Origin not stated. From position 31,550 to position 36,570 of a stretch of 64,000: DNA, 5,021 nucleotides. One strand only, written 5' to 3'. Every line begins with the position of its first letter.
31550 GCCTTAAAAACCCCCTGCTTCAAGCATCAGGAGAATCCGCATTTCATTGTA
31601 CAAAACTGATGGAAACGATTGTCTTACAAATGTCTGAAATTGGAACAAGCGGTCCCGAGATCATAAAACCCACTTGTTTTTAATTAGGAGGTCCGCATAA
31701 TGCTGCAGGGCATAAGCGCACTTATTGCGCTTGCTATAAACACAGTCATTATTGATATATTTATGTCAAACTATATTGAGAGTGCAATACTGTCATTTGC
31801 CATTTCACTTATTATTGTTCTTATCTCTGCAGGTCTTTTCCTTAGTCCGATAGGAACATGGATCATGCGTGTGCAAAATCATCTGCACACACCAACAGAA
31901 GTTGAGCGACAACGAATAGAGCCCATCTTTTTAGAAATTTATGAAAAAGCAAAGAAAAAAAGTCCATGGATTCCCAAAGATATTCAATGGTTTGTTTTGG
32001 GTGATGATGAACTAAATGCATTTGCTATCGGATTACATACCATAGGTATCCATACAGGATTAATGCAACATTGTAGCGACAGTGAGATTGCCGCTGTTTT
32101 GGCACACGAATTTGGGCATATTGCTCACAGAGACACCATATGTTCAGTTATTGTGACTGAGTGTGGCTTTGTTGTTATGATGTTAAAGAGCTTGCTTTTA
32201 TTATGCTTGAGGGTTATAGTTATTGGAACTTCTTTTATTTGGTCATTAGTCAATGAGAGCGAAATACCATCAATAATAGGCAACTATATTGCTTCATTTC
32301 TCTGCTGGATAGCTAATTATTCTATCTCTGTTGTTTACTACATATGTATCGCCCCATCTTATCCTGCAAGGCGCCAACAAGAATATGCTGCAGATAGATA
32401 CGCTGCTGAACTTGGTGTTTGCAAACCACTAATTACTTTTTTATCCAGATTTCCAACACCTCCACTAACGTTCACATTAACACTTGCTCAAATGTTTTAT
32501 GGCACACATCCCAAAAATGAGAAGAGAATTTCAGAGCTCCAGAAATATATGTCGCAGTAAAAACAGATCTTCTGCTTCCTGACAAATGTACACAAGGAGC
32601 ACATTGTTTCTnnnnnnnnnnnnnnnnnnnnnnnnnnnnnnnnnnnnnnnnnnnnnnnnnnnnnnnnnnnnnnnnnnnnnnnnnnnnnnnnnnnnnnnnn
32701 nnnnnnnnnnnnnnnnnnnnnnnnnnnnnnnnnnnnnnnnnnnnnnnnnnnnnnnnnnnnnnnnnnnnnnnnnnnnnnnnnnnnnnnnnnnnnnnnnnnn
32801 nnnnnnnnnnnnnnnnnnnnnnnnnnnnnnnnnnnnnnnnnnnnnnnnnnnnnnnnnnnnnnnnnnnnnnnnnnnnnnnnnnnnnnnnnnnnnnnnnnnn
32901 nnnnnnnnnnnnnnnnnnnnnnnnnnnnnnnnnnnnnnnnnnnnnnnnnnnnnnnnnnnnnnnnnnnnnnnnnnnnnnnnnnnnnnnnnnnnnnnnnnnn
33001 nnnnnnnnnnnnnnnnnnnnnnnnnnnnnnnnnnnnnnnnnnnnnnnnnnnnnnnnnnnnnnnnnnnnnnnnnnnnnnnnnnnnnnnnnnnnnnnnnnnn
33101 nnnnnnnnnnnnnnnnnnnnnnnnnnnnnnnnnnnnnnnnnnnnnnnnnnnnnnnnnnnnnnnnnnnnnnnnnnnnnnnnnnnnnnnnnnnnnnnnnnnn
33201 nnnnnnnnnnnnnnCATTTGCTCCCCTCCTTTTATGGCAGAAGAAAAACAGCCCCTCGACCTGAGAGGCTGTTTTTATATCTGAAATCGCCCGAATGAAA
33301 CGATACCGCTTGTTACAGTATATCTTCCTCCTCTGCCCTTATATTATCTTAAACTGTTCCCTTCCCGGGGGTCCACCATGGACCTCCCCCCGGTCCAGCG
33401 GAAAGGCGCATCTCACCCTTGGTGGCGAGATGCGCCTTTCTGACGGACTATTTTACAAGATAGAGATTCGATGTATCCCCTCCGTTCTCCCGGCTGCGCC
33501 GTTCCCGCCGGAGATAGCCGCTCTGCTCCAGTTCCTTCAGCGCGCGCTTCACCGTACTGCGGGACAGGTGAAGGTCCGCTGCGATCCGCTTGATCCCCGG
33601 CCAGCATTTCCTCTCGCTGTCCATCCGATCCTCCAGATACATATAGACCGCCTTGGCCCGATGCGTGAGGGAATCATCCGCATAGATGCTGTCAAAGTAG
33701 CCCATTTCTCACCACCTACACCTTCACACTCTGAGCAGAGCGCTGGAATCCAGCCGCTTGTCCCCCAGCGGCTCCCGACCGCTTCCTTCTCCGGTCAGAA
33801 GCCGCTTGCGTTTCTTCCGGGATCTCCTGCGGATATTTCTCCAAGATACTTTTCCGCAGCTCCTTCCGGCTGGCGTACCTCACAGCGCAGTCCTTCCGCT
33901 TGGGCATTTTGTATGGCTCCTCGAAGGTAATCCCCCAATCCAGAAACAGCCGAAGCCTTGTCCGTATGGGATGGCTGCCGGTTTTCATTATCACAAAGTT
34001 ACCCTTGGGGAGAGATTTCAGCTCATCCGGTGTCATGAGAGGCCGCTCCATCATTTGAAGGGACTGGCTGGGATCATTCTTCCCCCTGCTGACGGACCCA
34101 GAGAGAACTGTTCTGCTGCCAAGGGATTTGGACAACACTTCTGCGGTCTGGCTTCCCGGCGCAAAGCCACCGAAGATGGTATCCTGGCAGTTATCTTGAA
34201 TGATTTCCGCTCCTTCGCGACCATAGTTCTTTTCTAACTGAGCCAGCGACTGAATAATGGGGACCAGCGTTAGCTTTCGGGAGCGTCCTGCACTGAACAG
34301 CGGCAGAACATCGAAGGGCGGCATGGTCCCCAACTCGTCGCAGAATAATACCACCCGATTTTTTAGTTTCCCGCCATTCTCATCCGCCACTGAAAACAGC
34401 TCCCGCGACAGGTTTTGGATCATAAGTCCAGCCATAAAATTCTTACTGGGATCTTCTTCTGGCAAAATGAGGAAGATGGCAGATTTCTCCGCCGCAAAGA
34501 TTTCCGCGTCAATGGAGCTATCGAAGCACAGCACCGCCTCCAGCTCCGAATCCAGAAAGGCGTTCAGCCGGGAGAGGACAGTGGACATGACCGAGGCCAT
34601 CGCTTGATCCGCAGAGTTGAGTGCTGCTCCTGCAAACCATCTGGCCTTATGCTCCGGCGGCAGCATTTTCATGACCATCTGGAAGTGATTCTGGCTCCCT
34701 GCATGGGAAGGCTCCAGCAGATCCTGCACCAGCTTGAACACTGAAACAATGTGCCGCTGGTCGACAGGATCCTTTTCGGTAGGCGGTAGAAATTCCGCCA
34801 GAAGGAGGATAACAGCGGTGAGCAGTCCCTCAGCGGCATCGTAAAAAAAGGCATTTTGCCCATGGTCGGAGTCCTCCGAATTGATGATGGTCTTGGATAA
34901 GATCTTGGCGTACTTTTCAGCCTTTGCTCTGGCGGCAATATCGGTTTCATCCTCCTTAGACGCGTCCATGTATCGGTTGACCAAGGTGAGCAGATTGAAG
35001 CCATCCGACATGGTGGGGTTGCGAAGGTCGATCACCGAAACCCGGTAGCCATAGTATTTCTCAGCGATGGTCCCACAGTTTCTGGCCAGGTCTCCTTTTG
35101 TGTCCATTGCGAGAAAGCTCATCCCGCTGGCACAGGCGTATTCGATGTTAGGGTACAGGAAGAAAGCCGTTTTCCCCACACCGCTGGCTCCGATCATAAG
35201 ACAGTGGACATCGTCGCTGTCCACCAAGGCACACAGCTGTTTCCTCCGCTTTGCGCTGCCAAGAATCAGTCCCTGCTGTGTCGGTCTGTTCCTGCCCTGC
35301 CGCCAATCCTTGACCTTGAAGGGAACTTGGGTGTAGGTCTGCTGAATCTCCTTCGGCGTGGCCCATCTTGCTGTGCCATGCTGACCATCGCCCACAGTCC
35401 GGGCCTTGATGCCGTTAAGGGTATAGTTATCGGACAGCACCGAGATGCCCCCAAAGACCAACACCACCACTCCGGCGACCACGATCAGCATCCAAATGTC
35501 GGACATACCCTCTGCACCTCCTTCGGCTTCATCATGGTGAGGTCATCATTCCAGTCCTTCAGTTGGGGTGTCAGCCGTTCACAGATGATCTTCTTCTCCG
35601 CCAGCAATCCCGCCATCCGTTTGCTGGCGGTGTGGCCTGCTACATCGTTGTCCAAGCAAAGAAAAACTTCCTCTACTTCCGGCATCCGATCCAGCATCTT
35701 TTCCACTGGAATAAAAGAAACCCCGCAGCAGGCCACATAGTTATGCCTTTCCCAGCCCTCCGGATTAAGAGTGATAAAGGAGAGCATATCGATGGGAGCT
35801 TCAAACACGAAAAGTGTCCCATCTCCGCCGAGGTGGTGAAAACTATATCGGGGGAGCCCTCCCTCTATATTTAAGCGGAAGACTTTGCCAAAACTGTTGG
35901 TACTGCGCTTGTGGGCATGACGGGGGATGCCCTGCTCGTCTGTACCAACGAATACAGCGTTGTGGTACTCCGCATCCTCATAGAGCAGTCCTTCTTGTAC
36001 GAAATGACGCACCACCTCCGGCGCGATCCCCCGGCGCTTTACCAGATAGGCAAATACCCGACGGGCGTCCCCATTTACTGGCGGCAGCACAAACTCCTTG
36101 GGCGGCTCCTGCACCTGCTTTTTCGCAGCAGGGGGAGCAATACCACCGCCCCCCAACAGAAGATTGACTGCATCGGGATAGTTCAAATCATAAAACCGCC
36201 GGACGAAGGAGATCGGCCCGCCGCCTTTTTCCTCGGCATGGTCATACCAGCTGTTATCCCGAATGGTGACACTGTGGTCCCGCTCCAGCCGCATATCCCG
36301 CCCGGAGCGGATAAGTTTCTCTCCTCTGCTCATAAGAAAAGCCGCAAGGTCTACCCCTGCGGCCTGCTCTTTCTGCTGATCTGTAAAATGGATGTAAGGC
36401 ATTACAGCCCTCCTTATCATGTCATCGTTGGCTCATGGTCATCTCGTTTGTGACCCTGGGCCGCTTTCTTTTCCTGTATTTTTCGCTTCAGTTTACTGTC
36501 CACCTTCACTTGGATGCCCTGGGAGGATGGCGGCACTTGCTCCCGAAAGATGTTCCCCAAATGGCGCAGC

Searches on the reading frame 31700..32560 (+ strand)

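Call 3: search_protein_families(library=pfam, proteins=[window:31700-32560:+])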
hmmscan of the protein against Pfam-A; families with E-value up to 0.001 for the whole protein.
window:31700-32560:+ (286 aa): 1 family
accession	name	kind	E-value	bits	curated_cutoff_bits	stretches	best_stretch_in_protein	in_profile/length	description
PF01435.24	Peptidase_M48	-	6.6e-25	88.5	20.3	1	95-282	25-184/186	Peptidase family M48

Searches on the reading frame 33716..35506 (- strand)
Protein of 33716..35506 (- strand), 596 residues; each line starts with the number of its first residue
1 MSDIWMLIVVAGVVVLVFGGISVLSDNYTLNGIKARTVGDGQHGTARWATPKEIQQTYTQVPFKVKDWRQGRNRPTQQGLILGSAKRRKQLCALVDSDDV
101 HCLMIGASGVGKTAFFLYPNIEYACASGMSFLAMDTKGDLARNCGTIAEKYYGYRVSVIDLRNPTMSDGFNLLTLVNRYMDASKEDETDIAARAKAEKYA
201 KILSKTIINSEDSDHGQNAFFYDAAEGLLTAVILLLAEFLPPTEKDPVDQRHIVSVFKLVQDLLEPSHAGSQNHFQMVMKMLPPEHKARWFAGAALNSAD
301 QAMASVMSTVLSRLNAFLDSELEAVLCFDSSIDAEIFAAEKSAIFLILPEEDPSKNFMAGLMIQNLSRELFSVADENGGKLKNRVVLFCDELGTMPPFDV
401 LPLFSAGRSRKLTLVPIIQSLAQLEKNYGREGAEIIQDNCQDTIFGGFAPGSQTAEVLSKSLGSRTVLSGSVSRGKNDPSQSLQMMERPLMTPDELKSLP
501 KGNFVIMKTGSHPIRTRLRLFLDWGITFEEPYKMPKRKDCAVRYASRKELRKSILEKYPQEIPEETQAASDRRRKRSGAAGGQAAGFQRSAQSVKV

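Call 8: search_protein_families(library=pfam, proteins=[window:33716-35506:-])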
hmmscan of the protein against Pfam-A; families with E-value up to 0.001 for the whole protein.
window:33716-35506:- (596 aa): 3 families
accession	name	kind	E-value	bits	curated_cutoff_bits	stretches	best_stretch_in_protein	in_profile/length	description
PF02534.20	T4SS-DNA_transf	-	2.2e-39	136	20.1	1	71-523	26-448/468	Type IV secretory system Conjugative DNA transfer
PF12696.13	TraG-D_C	-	3.5e-26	92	22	1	384-501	1-126/126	TraM recognition site of TraD and TraG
PF10412.15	TrwB_AAD_bind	-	6.6e-13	48.7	20.5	1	362-514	227-381/387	Type IV secretion-system coupling protein DNA-binding domain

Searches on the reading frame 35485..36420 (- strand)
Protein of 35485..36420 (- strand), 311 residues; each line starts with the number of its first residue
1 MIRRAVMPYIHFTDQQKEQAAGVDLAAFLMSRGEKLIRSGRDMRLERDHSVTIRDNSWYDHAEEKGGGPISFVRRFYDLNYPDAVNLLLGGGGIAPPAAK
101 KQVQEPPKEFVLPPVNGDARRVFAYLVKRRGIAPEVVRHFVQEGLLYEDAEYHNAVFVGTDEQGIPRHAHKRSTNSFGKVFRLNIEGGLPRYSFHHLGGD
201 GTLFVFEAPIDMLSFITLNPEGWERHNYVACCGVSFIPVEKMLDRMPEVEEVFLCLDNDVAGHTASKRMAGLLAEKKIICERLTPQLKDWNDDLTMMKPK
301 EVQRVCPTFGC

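Call 8: search_protein_families(library=pfam, proteins=[window:35485-36420:-])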
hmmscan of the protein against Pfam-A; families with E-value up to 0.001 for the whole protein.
window:35485-36420:- (311 aa): 4 families
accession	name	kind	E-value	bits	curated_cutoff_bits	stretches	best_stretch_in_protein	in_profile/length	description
PF13154.11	DUF3991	-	2.1e-18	66.9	24.5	1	124-198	1-72/74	Protein of unknown function (DUF3991)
PF13155.12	Toprim_2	-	1.4e-17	64.3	22.1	1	204-294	1-88/88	Toprim-like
PF13662.12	Toprim_4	-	1.2e-05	25.8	25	1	226-283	21-84/85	Toprim domain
PF13362.12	Toprim_3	-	8.9e-05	23.3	27.2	1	204-296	3-91/95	Toprim domain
